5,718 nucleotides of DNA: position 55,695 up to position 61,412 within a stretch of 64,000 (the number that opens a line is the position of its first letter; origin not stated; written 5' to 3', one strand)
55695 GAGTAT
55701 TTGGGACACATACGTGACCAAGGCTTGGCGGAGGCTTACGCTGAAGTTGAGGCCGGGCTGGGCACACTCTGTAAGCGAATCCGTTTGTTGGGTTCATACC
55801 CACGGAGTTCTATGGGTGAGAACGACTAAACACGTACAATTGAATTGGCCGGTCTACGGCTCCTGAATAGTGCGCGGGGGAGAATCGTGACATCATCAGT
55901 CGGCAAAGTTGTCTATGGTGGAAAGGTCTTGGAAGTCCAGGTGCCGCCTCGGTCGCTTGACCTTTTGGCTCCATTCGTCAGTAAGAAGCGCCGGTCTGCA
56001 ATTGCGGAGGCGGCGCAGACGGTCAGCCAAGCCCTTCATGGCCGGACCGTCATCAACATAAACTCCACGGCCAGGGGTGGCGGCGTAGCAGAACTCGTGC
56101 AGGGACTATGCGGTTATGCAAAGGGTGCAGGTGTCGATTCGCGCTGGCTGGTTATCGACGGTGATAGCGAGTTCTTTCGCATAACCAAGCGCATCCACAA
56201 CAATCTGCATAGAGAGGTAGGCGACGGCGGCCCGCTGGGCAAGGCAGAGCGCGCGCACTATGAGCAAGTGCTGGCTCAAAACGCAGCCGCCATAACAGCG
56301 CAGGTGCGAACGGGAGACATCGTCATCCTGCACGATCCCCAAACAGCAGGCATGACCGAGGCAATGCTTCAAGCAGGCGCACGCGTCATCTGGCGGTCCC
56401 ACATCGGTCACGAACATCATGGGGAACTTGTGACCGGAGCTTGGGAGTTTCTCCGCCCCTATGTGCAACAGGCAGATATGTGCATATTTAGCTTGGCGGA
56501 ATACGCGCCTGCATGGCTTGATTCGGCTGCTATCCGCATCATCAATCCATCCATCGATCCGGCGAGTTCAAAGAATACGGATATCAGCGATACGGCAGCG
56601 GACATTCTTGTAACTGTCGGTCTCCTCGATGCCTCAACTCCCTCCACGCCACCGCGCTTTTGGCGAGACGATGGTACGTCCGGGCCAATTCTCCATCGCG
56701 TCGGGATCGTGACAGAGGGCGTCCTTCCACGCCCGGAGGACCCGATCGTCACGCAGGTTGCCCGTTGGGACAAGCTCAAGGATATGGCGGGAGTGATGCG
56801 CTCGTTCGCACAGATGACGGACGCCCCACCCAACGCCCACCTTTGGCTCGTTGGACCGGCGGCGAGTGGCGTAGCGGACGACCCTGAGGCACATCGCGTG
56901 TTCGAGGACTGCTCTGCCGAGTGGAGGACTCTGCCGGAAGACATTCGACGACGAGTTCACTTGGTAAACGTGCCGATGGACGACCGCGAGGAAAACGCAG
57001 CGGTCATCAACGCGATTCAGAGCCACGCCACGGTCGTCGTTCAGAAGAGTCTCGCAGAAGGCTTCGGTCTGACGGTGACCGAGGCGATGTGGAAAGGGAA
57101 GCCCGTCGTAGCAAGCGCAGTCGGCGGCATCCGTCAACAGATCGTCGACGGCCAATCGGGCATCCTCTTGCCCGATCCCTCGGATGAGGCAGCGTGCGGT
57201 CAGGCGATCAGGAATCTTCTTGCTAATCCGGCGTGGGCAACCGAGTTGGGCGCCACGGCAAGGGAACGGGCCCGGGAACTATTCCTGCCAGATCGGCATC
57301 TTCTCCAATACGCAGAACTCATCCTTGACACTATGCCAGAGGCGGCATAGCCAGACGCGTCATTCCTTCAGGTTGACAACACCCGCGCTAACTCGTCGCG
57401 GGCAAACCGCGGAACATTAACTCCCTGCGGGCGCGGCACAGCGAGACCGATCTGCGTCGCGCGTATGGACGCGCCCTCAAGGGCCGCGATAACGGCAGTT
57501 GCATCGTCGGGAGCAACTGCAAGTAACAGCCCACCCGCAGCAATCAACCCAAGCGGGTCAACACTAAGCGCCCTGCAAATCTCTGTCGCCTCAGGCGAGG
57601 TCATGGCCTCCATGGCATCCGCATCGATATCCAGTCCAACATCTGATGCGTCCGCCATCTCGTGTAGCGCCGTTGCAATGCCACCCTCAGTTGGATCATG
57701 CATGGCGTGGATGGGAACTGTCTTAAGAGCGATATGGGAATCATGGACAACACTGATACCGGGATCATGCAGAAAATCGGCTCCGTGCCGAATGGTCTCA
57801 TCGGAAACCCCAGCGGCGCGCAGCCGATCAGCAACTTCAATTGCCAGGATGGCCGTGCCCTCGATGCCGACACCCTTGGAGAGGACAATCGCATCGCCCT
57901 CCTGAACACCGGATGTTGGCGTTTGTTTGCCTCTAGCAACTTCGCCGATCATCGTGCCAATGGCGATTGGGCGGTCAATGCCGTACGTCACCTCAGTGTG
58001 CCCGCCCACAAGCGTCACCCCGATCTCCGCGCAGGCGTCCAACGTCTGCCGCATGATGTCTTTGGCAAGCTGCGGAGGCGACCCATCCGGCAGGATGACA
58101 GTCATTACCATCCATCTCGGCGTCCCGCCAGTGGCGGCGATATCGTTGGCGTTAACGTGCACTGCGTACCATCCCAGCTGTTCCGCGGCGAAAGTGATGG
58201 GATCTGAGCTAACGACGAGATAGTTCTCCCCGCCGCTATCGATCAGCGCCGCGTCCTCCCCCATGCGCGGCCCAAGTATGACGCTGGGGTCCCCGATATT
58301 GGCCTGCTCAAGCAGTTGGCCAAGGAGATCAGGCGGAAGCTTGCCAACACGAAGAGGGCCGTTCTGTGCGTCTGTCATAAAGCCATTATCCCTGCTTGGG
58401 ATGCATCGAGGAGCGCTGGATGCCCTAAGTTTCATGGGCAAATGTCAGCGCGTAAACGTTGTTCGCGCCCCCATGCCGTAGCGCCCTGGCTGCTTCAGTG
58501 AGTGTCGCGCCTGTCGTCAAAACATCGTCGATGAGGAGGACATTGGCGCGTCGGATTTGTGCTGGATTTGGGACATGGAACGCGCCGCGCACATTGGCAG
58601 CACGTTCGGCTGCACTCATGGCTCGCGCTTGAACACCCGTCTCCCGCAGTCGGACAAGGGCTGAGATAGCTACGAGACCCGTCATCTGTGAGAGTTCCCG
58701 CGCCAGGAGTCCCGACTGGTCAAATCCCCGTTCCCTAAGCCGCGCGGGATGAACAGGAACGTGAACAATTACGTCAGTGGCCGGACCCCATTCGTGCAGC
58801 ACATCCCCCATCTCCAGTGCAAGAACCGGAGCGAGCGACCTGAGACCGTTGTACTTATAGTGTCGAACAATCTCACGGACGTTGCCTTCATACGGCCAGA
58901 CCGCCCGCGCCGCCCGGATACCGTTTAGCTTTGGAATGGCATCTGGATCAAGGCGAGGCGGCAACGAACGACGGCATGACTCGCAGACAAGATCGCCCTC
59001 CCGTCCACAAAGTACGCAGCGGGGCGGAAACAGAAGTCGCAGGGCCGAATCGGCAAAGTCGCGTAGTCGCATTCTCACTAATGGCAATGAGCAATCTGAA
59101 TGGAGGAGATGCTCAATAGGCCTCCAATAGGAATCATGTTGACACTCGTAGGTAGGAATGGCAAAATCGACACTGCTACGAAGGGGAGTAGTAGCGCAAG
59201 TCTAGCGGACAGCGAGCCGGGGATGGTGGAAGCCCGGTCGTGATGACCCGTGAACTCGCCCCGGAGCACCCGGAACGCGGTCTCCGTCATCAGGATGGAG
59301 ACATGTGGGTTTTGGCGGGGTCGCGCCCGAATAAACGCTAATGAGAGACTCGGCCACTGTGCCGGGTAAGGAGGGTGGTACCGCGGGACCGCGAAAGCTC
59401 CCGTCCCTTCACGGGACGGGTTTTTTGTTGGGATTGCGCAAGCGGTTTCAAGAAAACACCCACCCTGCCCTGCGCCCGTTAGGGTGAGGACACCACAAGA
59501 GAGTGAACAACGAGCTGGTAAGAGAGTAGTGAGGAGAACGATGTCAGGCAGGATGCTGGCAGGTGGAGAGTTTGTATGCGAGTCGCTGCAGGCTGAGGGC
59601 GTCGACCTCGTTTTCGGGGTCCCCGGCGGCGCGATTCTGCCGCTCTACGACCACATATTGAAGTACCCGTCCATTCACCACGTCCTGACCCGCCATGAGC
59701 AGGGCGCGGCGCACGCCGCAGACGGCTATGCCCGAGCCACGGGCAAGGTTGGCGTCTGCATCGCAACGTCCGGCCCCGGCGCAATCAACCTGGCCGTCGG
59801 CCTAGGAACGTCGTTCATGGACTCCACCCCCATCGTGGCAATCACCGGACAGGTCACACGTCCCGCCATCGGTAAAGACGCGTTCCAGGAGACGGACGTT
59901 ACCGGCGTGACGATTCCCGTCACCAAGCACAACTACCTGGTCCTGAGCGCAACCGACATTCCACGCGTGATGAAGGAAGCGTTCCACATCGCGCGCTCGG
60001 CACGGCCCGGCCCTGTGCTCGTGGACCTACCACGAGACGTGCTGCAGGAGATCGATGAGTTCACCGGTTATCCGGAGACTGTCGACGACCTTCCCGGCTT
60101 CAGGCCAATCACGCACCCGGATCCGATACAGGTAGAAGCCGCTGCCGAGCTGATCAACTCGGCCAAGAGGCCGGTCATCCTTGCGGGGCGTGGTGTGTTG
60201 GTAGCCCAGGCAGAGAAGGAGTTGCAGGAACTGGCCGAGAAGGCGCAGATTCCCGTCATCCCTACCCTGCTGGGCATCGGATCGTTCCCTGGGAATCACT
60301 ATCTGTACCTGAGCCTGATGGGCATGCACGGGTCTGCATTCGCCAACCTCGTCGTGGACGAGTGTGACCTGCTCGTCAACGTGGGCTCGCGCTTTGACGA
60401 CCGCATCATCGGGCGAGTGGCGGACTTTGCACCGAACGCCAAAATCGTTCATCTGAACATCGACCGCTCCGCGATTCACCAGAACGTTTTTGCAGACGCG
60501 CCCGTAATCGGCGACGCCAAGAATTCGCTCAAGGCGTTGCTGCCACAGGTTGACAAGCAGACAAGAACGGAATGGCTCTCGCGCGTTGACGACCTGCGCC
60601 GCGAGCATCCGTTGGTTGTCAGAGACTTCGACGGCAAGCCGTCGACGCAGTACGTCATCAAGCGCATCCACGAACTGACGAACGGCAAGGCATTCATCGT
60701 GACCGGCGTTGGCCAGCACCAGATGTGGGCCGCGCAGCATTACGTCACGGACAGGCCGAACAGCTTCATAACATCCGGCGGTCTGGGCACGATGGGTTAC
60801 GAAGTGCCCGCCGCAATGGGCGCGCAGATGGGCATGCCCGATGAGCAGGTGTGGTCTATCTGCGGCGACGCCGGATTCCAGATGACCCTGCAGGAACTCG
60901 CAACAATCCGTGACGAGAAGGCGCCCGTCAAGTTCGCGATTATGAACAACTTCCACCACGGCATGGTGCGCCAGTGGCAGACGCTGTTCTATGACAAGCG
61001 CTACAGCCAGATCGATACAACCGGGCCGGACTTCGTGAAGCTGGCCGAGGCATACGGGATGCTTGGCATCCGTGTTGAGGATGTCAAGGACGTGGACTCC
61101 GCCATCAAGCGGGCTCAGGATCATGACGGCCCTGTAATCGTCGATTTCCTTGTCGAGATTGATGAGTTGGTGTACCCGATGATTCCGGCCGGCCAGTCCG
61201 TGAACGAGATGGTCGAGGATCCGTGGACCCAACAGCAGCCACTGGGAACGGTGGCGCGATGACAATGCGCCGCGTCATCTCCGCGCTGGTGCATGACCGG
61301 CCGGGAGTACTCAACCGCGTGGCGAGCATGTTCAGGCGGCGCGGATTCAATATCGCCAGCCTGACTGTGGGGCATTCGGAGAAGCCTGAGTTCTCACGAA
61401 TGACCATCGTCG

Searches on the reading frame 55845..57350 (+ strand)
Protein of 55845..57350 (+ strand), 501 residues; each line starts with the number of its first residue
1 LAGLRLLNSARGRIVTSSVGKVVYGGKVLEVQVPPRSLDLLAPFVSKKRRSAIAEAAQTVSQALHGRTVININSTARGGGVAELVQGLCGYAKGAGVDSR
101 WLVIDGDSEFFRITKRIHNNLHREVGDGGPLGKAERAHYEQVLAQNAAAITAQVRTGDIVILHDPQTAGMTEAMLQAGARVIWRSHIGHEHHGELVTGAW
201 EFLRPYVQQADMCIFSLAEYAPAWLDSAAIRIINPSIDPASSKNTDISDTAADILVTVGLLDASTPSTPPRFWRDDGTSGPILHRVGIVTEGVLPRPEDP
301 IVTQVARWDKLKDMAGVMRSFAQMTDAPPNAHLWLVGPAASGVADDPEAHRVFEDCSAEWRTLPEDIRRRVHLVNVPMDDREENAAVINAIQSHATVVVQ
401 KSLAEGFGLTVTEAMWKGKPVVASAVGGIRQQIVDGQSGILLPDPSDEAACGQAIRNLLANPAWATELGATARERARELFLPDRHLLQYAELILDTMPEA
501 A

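Call 32: search_protein_families(library=pfam, proteins=[window:55845-57350:+], max_evalue=0.001)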
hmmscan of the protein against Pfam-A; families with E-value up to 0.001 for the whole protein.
window:55845-57350:+ (501 aa): 4 families
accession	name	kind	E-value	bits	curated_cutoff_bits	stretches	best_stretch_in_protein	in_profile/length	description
PF21269.3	TreT_GT1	-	1.8e-43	148.1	27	1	71-222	1-144/144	Trehalose synthase, N-terminal domain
PF00534.26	Glycos_transf_1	-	2.1e-19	70.2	26.4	1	297-474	13-171/172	Glycosyl transferases group 1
PF13692.12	Glyco_trans_1_4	-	1.3e-16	61.6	27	1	300-461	2-142/142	Glycosyl transferases group 1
PF20706.3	GT4-conflict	-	3.6e-07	29.9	26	1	376-474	263-370/385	Family 4 Glycosyltransferase in conflict systems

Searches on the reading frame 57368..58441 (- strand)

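Call 32: search_protein_families(library=pfam, proteins=[window:57368-58441:-], max_evalue=0.001)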
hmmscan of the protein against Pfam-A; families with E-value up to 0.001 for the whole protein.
window:57368-58441:- (357 aa): 2 families
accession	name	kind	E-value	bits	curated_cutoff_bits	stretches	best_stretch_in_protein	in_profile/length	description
PF02769.27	AIRS_C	-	2e-23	83.7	23.1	1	180-339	1-150/156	AIR synthase related protein, C-terminal domain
PF00586.29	AIRS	-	2.1e-22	80.1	24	1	61-168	1-112/112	AIR synthase related protein, N-terminal domain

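Call 33: search_protein_families(library=ncbifam, proteins=[window:57368-58441:-], max_evalue=0.001)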
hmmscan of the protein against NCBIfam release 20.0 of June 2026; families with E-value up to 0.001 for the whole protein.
window:57368-58441:- (357 aa): 18 families
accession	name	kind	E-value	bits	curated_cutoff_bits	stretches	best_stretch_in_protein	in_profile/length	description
TIGR02124.1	hypE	equivalog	1.7e-31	109.5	251.6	1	61-324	33-288/332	hydrogenase expression/formation protein HypE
TIGR01379.1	thiL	equivalog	2.2e-27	95.9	184.15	1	48-339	13-298/320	thiamine-phosphate kinase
TIGR00476.1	selD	equivalog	9.6e-24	84.1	125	1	34-282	14-256/311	selenide, water dikinase SelD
NF004351.0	PRK05731.1-4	equivalog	4.7e-16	58.8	324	1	50-304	29-272/321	thiamine-phosphate kinase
NF002098.0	PRK00943.1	equivalog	5.6e-16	58.4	299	1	34-281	20-259/347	selenide, water dikinase SelD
TIGR04049.1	AIR_rel_sll0787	hypoth_equivalog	1.9e-15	56.8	321.3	2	60-155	42-138/318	sll0787 family AIR synthase-like protein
NF010705.0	PRK14105.1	equivalog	2.4e-15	56.3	291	1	60-341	46-333/345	selenide, water dikinase SelD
NF004353.0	PRK05731.2-2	equivalog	1.1e-12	47.7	301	1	59-304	17-250/311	thiamine-phosphate kinase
TIGR03267.1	methan_mark_2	hypoth_equivalog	2.1e-11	43.5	365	1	60-332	43-293/323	methanogenesis marker 2 protein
NF004350.0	PRK05731.1-1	equivalog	1.2e-08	34.2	441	1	60-279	27-241/325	thiamine-phosphate kinase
NF004354.0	PRK05731.2-3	equivalog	3.3e-07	29.9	204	1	84-186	44-142/273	thiamine-phosphate kinase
TIGR04050.1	MSMEG_0567_Cter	hypoth_equivalog_domain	1.4e-06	28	312.2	1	87-341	61-284/296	MSMEG_0567/sll0787 family protein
TIGR04369.1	fusion_not_SelD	hypoth_equivalog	1.4e-06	26.7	700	1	59-288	381-619/701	oxidoreductase/SelD-related fusion protein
TIGR00878.1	purM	equivalog_domain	2.1e-06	27.2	236.35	1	89-332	77-327/332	phosphoribosylformylglycinamidine cyclo-ligase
NF002290.1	PRK01213.1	equivalog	1.3e-05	23.6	648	1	86-278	453-645/723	phosphoribosylformylglycinamidine synthase subunit PurL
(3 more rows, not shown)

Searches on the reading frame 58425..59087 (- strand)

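Call 32: search_protein_families(library=pfam, proteins=[window:58425-59087:-], max_evalue=0.001)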
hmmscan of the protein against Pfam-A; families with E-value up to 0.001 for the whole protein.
window:58425-59087:- (220 aa): 2 families
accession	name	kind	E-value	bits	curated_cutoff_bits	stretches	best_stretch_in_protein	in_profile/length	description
PF18912.6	DZR_2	-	3.1e-07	30.5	27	1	15-45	1-34/56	Double zinc ribbon domain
PF00156.33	Pribosyltran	-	9.6e-07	28.7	26.3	1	161-214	79-121/158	Phosphoribosyl transferase domain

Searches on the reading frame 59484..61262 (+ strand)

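Call 32: search_protein_families(library=pfam, proteins=[window:59484-61262:+], max_evalue=0.001)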
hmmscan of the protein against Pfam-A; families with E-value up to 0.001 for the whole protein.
window:59484-61262:+ (592 aa): 3 families
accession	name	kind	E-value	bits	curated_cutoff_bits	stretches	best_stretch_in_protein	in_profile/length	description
PF02775.26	TPP_enzyme_C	-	6.1e-55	185.6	21.9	1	408-555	1-151/151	Thiamine pyrophosphate enzyme, C-terminal TPP binding domain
PF00205.28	TPP_enzyme_M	-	9.4e-45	152.1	30.4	1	217-352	1-137/137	Thiamine pyrophosphate enzyme, central domain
PF02776.23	TPP_enzyme_N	-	3.5e-38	130.5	26.8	1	27-140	3-117/119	Thiamine pyrophosphate enzyme, N-terminal TPP binding domain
